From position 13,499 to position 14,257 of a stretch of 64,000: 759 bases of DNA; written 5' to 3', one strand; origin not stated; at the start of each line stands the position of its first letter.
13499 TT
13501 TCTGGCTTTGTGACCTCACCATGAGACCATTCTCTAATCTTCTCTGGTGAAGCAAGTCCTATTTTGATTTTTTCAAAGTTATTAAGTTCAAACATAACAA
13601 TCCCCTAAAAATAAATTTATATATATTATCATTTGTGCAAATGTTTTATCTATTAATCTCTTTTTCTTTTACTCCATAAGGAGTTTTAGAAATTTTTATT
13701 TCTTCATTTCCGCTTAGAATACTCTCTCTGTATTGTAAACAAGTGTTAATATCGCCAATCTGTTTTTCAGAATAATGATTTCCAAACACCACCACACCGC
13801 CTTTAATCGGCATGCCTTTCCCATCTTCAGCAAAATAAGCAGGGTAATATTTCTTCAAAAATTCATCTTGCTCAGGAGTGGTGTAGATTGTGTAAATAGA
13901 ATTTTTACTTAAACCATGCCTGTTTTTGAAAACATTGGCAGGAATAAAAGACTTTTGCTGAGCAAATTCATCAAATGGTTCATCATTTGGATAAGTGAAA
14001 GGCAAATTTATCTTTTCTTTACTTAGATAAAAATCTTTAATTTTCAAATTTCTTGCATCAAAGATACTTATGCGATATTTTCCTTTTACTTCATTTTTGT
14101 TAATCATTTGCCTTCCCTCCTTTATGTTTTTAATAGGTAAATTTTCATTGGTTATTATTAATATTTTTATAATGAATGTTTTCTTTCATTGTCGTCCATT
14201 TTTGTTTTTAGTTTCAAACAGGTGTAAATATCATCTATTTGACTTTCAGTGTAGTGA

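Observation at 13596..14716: Tandem pair of paralogous unknown ORFs inserted between rpoB and rpoC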

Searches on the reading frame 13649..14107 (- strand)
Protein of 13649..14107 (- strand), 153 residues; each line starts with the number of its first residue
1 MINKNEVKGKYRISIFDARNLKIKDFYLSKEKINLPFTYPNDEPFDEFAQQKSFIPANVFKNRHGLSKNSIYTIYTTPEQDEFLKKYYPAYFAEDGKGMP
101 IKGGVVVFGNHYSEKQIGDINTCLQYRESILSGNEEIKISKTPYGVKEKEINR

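Call 4: search_protein_families(library=pfam, proteins=[window:13649-14107:-], max_evalue=10)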
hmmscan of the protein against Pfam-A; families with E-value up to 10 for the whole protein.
window:13649-14107:- (153 aa): 0 families

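Call 5: search_protein_families(library=phrogs, proteins=[window:13649-14107:-], max_evalue=1)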
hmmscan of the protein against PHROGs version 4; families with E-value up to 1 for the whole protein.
window:13649-14107:- (153 aa): 0 families

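Call 7: find_homologous_proteins(query=window:13649-14107:-, max_evalue=0.01)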
Query window:13649-14107:- (153 aa): 2 proteins with E <= 0.01 among 36 candidates.
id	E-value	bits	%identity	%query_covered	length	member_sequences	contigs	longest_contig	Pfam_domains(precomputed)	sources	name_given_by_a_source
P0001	4.8e-97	340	100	100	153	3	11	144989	-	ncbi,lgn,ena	-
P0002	3.7e-44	168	63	77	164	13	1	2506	-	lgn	-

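Call 9: find_encoding_contigs(protein=P0002, flank=10000)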
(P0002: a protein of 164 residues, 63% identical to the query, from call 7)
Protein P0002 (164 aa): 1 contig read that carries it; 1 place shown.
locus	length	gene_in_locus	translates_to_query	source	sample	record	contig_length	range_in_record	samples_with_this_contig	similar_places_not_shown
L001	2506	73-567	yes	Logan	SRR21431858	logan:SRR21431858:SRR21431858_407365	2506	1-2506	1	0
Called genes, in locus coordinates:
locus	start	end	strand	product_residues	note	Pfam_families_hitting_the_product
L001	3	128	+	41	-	?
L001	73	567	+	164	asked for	-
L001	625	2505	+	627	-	?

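Call 10: find_encoding_contigs(protein=P0001, flank=10000, max_places=10)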
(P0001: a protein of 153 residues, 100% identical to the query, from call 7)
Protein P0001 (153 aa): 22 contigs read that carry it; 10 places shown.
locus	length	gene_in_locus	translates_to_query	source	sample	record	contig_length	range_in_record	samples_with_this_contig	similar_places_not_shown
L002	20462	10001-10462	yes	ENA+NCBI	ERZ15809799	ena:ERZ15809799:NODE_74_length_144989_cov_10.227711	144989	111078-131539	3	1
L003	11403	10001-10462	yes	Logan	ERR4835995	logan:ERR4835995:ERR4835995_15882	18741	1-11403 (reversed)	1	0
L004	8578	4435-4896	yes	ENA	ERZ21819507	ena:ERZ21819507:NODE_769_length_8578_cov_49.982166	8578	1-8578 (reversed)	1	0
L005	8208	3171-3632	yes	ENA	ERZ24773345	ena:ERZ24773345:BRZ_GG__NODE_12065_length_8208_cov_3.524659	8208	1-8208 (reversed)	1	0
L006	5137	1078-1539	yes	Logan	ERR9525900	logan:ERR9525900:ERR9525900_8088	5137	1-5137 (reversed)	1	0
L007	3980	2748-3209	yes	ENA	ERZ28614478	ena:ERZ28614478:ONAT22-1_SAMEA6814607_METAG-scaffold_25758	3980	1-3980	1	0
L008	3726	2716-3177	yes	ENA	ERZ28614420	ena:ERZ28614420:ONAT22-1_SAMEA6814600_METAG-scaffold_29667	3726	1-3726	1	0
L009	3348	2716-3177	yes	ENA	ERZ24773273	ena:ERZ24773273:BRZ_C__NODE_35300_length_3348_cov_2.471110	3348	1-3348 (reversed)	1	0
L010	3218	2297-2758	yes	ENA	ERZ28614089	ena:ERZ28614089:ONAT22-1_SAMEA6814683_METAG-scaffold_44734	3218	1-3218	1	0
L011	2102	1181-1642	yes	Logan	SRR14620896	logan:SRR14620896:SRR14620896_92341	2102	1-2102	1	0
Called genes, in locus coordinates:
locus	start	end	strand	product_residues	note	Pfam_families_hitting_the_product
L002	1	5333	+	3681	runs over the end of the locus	-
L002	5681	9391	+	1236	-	PF04563:RNA_pol_Rpb2_1, PF04561:RNA_pol_Rpb2_2, PF04565:RNA_pol_Rpb2_3, PF10385:RNA_pol_Rpb2_45, PF00562:RNA_pol_Rpb2_6, PF04560:RNA_pol_Rpb2_7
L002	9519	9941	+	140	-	-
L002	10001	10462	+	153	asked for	-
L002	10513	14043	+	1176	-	PF04997:RNA_pol_Rpb1_1, PF00623:RNA_pol_Rpb1_2, PF04983:RNA_pol_Rpb1_3, PF05000:RNA_pol_Rpb1_4 (weak), PF04998:RNA_pol_Rpb1_5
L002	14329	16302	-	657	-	PF09334:tRNA-synt_1g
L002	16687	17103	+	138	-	-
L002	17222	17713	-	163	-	-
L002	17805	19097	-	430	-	PF02403:Seryl_tRNA_N, PF00587:tRNA-synt_2b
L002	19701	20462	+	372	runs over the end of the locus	PF11104:PilM_2 (faint), PF02491:SHS2_FTSA, PF14450:FtsA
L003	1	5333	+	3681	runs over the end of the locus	-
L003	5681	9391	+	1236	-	PF04563:RNA_pol_Rpb2_1, PF04561:RNA_pol_Rpb2_2, PF04565:RNA_pol_Rpb2_3, PF10385:RNA_pol_Rpb2_45, PF00562:RNA_pol_Rpb2_6, PF04560:RNA_pol_Rpb2_7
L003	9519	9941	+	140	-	-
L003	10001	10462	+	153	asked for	-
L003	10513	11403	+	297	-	?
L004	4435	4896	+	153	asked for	-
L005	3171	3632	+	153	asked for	-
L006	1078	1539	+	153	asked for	-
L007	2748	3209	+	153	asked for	-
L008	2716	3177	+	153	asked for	-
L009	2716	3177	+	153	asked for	-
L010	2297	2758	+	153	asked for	-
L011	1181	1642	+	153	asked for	-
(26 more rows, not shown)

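Call 15: find_related_loci(query=A1, collection=genome_contigs, flank=8000)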
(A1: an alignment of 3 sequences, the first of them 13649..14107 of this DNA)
Query A1 (153 aa) in genome_contigs; peptide patterns used: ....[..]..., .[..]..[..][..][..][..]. (x = any residue, [..] = any of these).
75 stretches matched a pattern; 1 encode a relative of the query (tblastn E <= 1e-3); 1 distinct loci.
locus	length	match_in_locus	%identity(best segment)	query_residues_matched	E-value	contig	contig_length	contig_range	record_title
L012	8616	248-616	62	8-128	7e-50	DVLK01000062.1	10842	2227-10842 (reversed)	MAG TPA_asm: Candidatus Caccovivens faecavium isolate ChiW6-1002 ChiW6__C77419_L10842_SRR5512644, whole genome shotgun s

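Call 20: search_protein_families(library=ncbifam, proteins=[window:13649-14107:-], max_evalue=1)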
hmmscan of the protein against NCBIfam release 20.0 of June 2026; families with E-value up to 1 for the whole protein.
window:13649-14107:- (153 aa): 0 families

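Call 21: search_protein_families(library=padloc, proteins=[window:13649-14107:-], max_evalue=1)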
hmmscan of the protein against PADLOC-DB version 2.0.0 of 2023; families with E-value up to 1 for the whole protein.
window:13649-14107:- (153 aa): 0 families

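Call 25: search_protein_representatives(alignment_id=A1)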
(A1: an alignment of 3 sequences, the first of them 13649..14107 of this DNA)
Query: 3 sequences, 154 profile positions. Proteins with E-value up to 0.001 (for the whole library): 10; up to 1e-10: 5; up to 1e-30: 3. The best 10 are listed.
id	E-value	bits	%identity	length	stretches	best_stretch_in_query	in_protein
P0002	1.9e-80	284.8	-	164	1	2-154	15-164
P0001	4.6e-78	277.0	-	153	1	1-154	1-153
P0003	6.7e-74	263.5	-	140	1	2-137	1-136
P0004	5.6e-16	75.4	-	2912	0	-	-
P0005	2.1e-12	63.7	-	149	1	4-141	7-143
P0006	8.3e-10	55.3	-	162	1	9-142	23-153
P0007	1.1e-09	54.9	-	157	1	12-131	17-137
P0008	4.0e-05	40.1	-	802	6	65-92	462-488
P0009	2.8e-04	37.4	-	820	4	96-136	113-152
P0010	4.0e-04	36.9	-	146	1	7-122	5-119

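Call 28: find_homologous_proteins(query=A2, max_evalue=0.01)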
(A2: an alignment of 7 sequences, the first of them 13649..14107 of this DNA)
Query A2 (7 sequences) (153 aa, profile of the alignment): 11 proteins with E <= 0.01 among 1263 candidates.
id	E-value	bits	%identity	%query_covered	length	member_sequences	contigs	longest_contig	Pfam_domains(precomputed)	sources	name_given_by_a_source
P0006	1.2e-50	189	30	92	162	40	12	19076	-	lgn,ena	-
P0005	5.2e-49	184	36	84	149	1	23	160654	-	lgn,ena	-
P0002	2.5e-48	182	63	77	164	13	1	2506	-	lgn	-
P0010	1.6e-47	179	30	82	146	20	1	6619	-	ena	-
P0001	2.0e-45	172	100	100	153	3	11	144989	-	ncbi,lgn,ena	-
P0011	1.5e-39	153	33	88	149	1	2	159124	-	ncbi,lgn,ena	-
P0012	1.2e-38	150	34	88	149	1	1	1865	-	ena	-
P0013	3.4e-38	149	32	88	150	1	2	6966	-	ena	-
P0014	1.6e-37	147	34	88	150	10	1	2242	-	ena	-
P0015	2.9e-34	136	33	82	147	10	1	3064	-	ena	-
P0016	6.4e-32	129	32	78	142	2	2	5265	-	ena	-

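Call 29: find_encoding_contigs(protein=P0005, flank=8000, max_places=3)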
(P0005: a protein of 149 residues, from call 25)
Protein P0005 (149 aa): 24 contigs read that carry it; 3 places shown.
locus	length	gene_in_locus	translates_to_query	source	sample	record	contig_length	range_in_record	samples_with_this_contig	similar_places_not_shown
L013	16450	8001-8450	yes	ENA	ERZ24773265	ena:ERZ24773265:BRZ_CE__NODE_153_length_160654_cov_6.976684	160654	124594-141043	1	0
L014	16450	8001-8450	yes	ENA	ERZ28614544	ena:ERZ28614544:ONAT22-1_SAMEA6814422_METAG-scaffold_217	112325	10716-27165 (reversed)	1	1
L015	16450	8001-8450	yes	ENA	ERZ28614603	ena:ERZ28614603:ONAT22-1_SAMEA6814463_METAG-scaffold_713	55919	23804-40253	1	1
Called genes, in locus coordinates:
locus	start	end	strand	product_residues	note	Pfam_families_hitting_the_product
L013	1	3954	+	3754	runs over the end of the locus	-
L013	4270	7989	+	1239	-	PF04563:RNA_pol_Rpb2_1, PF04561:RNA_pol_Rpb2_2, PF04565:RNA_pol_Rpb2_3, PF10385:RNA_pol_Rpb2_45, PF00562:RNA_pol_Rpb2_6, PF04560:RNA_pol_Rpb2_7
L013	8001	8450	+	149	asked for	-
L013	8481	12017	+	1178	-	PF04997:RNA_pol_Rpb1_1, PF00623:RNA_pol_Rpb1_2, PF04983:RNA_pol_Rpb1_3, PF05000:RNA_pol_Rpb1_4 (weak), PF04998:RNA_pol_Rpb1_5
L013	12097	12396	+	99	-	-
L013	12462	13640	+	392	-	PF04471:Mrr_cat, PF22722:NA-iREase1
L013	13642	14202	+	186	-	-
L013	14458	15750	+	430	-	PF02403:Seryl_tRNA_N, PF00587:tRNA-synt_2b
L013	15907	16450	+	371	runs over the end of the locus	PF02491:SHS2_FTSA, PF14450:FtsA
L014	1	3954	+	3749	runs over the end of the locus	-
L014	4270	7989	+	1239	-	PF04563:RNA_pol_Rpb2_1, PF04561:RNA_pol_Rpb2_2, PF04565:RNA_pol_Rpb2_3, PF10385:RNA_pol_Rpb2_45, PF00562:RNA_pol_Rpb2_6, PF04560:RNA_pol_Rpb2_7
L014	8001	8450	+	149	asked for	-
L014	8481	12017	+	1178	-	PF04997:RNA_pol_Rpb1_1, PF00623:RNA_pol_Rpb1_2, PF04983:RNA_pol_Rpb1_3, PF05000:RNA_pol_Rpb1_4 (weak), PF04998:RNA_pol_Rpb1_5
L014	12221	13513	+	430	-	PF02403:Seryl_tRNA_N, PF00587:tRNA-synt_2b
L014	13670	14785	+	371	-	PF02491:SHS2_FTSA, PF14450:FtsA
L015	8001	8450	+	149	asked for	-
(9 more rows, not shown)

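Call 30: find_encoding_contigs(protein=P0006, flank=8000, max_places=3)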
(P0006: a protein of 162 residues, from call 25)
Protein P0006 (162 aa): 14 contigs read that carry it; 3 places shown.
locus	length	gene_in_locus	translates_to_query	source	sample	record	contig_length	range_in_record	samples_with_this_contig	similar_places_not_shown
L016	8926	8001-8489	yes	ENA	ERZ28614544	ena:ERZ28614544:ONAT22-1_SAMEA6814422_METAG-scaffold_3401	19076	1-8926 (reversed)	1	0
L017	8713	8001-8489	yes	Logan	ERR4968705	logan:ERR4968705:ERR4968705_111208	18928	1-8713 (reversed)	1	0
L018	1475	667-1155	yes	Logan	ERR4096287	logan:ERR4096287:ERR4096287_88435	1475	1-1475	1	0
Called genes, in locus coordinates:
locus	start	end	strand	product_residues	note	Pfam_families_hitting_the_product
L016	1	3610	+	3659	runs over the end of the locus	-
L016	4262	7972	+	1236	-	PF04563:RNA_pol_Rpb2_1, PF04561:RNA_pol_Rpb2_2, PF04565:RNA_pol_Rpb2_3, PF10385:RNA_pol_Rpb2_45, PF00562:RNA_pol_Rpb2_6, PF04560:RNA_pol_Rpb2_7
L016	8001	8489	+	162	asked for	-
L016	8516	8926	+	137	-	?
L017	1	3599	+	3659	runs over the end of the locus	-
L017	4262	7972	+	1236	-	PF04563:RNA_pol_Rpb2_1, PF04561:RNA_pol_Rpb2_2, PF04565:RNA_pol_Rpb2_3, PF10385:RNA_pol_Rpb2_45, PF00562:RNA_pol_Rpb2_6, PF04560:RNA_pol_Rpb2_7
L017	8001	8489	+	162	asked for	-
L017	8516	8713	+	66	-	?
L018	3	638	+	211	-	?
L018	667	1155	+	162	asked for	-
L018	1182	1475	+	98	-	?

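Call 31: find_encoding_contigs(protein=P0010, flank=8000, max_places=3)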
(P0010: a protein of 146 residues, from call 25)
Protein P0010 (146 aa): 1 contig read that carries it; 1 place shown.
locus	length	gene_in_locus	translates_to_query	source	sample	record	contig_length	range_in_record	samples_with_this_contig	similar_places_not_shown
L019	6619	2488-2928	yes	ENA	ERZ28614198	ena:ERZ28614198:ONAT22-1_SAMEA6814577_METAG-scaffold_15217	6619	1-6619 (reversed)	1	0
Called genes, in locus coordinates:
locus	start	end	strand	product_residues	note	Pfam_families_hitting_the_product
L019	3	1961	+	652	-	?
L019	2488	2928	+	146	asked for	-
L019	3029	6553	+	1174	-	PF04997:RNA_pol_Rpb1_1, PF00623:RNA_pol_Rpb1_2, PF04983:RNA_pol_Rpb1_3, PF05000:RNA_pol_Rpb1_4 (weak), PF04998:RNA_pol_Rpb1_5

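Call 32: find_encoding_contigs(protein=P0011, flank=8000, max_places=3)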
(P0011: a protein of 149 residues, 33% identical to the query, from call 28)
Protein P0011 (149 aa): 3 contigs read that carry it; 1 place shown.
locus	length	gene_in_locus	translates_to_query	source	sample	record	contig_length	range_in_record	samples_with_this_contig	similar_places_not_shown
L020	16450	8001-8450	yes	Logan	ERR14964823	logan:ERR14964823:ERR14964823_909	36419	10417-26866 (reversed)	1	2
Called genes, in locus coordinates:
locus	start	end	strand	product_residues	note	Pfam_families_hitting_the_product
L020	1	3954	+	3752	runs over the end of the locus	-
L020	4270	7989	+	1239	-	PF04563:RNA_pol_Rpb2_1, PF04561:RNA_pol_Rpb2_2, PF04565:RNA_pol_Rpb2_3, PF10385:RNA_pol_Rpb2_45, PF00562:RNA_pol_Rpb2_6, PF04560:RNA_pol_Rpb2_7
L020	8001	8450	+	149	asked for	-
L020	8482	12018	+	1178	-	PF04997:RNA_pol_Rpb1_1, PF00623:RNA_pol_Rpb1_2, PF04983:RNA_pol_Rpb1_3, PF05000:RNA_pol_Rpb1_4 (weak), PF04998:RNA_pol_Rpb1_5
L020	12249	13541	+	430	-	PF02403:Seryl_tRNA_N, PF00587:tRNA-synt_2b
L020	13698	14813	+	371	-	PF02491:SHS2_FTSA, PF14450:FtsA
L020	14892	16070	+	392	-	PF00091:Tubulin, PF12327:FtsZ_C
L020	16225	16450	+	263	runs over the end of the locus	PF03419:Peptidase_U4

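Call 45: predict_structure(alignment_id=A4)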
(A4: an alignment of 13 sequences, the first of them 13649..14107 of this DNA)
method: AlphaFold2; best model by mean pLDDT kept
length: 153 residues; sequences in the alignment: 13
mean_pLDDT: 75.9   pTM: 0.71
mean pLDDT of the five models: 75.9, 68.0, 67.6, 67.4, 66.4
residues with pLDDT >= 90: 50; 70-90: 56; 50-70: 24; < 50: 23
segments of 3 or more residues with pLDDT < 50: 1-4, 135-153
pLDDT, mean of each block of 10 residues (from residue 1): 55 92 91 91 59 90 79 91 87 69 88 90 81 53 37 30
secondary structure, 60 per line:
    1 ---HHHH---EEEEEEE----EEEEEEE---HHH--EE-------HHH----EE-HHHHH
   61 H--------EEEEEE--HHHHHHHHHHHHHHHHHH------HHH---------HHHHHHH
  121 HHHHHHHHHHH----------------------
elements in order: H4-7 E11-17 E22-28 H56-61 E70-75 H78-95 H114-131

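Call 48: fold_search(model_id=the predicted structure, library=pdb)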
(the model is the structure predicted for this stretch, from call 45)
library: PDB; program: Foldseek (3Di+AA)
matches with E <= 10: 191; with E <= 0.001: 0
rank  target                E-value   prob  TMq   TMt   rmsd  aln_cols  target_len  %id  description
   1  6w68                  7.6e-01  0.09  0.22  0.25  13.2       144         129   11  The structure of V98A S172A Keap1-BTB domain (released 2020-08-19)
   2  4y5o_B                8.6e-01  0.15  0.24  0.33  14.1        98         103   11  CCM2 HHD in complex with MEKK3 NPB1 (released 2015-07-01)
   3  4d2k_A                1.1e+00  0.09  0.13  0.22   4.1        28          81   21  Crystal structure of DREP2 CIDE domain (released 2015-05-27)
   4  4d2k_B                1.4e+00  0.08  0.13  0.22   4.2        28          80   21  Crystal structure of DREP2 CIDE domain (released 2015-05-27)
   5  6tmf_H                1.6e+00  0.12  0.16  0.19   4.2        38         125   16  Structure of an archaeal ABCE1-bound ribosomal post-splitting complex (released 2020-02-12)
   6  4bfr_B                1.6e+00  0.12  0.15  0.03   1.7        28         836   21  Discovery and Optimization of Pyrimidone Indoline Amide PI3Kbeta Inhibitors for the Treatment of Phosphatase and TENsi (released 2014-01-15)
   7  7pwf_G                1.6e+00  0.04  0.19  0.15  19.3       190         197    6  Cryo-EM structure of small subunit of Giardia lamblia ribosome at 2.9 A resolution (released 2022-05-25)
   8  4eut_A                1.8e+00  0.16  0.15  0.06   1.7        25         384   12  Structure of BX-795 Complexed with Unphosphorylated Human TBK1 Kinase-ULD Domain (released 2012-05-23)
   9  4efo_A                1.8e+00  0.15  0.15  0.24   2.1        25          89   12  Crystal structure of the ubiquitin-like domain of human TBK1 (released 2012-06-27)
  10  9q9e_A                1.8e+00  0.11  0.13  0.13   2.7        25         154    4  Crystal structure of a TELSAM-SUMO1 fusion protein (released 2025-06-18)
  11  1x6v_B                1.8e+00  0.03  0.14  0.05  13.6       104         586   12  The crystal structure of human 3'-phosphoadenosine-5'-phosphosulfate synthetase 1 (released 2005-03-22)
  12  2p9i_A                1.8e+00  0.02  0.16  0.07  19.0       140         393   13  Crystal Structure of bovine Arp2/3 Complex co-crystallized with ADP and crosslinked with gluteraldehyde (released 2007-05-29)
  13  4tq0_A                2.0e+00  0.03  0.20  0.14  17.6       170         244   10  Crystal structure of human ATG5-ATG16N69 (released 2015-03-11)
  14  9grx_N                2.0e+00  0.02  0.17  0.16  14.4       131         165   12  NDH-PSI-LHCI supercomplex from S. oleracea (released 2025-02-12)
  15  7akt                  2.1e+00  0.15  0.14  0.19   4.8        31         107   10  CrPetF variant - A39G_A41V (released 2021-10-13)
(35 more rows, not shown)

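Call 52: fold_search(model_id=the predicted structure, library=viral)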
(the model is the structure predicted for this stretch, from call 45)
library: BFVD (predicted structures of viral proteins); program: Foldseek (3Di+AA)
matches with E <= 10: 239; with E <= 0.001: 0
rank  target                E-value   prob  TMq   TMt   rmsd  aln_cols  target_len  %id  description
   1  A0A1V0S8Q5            1.3e-01  0.15  0.25  0.11  17.3       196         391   10  Uncharacterized protein [Catovirus CTV1]
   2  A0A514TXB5            1.4e-01  0.16  0.21  0.24  13.1       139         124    9  (no name in the UniProt tables at hand)
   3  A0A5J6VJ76            2.4e-01  0.06  0.17  0.11  17.5       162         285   15  Uncharacterized protein [Megaviridae environmental sample]
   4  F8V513                2.7e-01  0.25  0.26  0.13  14.5       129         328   13  Uncharacterized protein L55 [Acanthamoeba polyphaga mimivirus]
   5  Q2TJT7                4.5e-01  0.07  0.17  0.16  18.7       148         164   12  Coat protein (Fragment) [Wheat streak mosaic virus]
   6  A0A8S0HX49            5.1e-01  0.09  0.19  0.29  17.0        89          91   15  (no name in the UniProt tables at hand)
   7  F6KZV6                5.1e-01  0.05  0.15  0.15  16.5       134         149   10  Coat protein (Fragment) [Tomato mild mottle virus]
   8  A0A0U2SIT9            5.5e-01  0.18  0.26  0.19  14.1       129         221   13  (no name in the UniProt tables at hand)
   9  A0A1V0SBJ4            5.5e-01  0.12  0.22  0.12  14.8       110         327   13  Uncharacterized protein [Catovirus CTV1]
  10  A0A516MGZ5            5.5e-01  0.10  0.22  0.30  10.1       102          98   13  (no name in the UniProt tables at hand)
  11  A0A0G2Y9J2            6.2e-01  0.11  0.27  0.09  13.8       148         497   11  BTB/POZ domain-containing protein [Acanthamoeba polyphaga mimivirus Kroon]
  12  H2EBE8                6.2e-01  0.10  0.24  0.17  17.4       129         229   10  Putative BTB_POZ domain-containing protein [Megavirus courdo7]
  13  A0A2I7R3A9            6.6e-01  0.16  0.16  0.32   8.4        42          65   17  (no name in the UniProt tables at hand)
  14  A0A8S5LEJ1            7.1e-01  0.06  0.12  0.06  13.4        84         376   11  Uncharacterized protein [Myoviridae sp. ctBDS4]
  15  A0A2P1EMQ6            7.5e-01  0.09  0.26  0.10  12.6       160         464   12  WD40 repeat protein [Moumouvirus australiensis]
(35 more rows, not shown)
